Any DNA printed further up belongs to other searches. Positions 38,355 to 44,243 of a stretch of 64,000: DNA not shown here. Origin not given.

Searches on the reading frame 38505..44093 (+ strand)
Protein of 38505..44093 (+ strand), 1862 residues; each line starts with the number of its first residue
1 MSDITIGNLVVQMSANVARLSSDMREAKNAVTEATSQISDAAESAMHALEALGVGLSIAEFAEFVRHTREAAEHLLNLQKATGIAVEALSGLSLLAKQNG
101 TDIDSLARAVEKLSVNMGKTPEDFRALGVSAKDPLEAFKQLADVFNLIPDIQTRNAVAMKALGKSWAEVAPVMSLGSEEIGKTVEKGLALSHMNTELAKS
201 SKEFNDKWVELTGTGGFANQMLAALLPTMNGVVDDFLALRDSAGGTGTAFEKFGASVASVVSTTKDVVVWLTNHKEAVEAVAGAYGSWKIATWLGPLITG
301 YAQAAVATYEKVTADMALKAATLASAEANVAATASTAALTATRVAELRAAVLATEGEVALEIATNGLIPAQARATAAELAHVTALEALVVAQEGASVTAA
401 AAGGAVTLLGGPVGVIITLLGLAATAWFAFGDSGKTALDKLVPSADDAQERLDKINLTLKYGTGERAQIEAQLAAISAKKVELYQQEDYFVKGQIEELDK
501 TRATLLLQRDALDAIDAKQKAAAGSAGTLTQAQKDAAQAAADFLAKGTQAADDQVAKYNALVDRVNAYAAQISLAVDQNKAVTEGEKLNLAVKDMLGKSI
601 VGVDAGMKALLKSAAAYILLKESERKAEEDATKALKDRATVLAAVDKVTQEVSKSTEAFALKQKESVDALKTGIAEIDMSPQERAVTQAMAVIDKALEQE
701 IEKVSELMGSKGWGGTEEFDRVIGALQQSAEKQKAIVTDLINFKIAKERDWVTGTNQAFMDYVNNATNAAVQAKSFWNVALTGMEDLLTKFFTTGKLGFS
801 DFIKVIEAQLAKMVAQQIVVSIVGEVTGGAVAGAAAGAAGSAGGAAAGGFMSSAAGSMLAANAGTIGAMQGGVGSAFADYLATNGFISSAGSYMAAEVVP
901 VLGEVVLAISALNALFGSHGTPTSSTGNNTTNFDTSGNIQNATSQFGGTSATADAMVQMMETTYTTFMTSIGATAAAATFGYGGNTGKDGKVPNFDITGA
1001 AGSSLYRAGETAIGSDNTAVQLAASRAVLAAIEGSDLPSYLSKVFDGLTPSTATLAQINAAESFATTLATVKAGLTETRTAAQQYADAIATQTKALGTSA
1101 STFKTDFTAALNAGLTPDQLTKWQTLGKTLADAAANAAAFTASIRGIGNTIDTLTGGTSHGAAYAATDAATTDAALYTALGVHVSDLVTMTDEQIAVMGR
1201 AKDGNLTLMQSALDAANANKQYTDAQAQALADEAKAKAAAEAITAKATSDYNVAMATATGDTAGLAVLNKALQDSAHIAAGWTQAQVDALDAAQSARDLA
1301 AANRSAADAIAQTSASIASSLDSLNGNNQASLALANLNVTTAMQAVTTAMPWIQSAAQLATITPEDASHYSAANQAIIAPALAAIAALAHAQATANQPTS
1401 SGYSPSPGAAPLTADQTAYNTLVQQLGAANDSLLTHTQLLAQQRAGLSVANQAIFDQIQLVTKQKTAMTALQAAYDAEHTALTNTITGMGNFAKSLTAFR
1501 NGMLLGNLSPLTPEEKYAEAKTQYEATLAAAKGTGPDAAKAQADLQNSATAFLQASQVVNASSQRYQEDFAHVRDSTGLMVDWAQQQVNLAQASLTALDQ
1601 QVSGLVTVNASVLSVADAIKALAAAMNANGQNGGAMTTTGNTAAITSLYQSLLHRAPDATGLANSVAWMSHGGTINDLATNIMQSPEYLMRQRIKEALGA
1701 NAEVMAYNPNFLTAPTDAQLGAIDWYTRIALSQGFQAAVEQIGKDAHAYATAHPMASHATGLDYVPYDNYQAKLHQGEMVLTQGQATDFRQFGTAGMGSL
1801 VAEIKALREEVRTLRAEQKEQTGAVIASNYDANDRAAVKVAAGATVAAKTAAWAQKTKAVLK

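Call 9: search_protein_families(library=pfam, proteins=[window:38505-44093:+], max_evalue=0.01)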
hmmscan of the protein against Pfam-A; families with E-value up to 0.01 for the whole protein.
window:38505-44093:+ (1862 aa): 2 families
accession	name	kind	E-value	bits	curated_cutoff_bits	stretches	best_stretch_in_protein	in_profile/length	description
PF09718.15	Tape_meas_lam_C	-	1.3e-17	64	23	1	750-823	2-75/76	Lambda phage tail tape-measure protein (Tape_meas_lam_C)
PF13946.11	DUF4214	-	3.7e-05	24.1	23.2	1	1642-1688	21-68/72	Domain of unknown function (DUF4214)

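Call 10: search_protein_families(library=phrogs, proteins=[window:38505-44093:+], max_evalue=0.001)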
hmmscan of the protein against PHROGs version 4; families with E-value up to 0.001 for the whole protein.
window:38505-44093:+ (1862 aa): 5 families
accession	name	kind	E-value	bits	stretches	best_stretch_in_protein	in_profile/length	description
phrog_339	-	tail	5.5e-26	92.1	2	493-962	644-1099/1123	tail length tape measure protein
phrog_1716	-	tail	1.3e-19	71.3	1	340-867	307-816/943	tail length tape measure protein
phrog_24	-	tail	1.7e-17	63.9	1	423-969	499-1042/1151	tail length tape measure protein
phrog_6747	-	tail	4.3e-15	56.8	1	657-855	94-282/390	tail length tape measure protein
phrog_2854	-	tail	2e-14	54.2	1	5-870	5-717/855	tail length tape measure protein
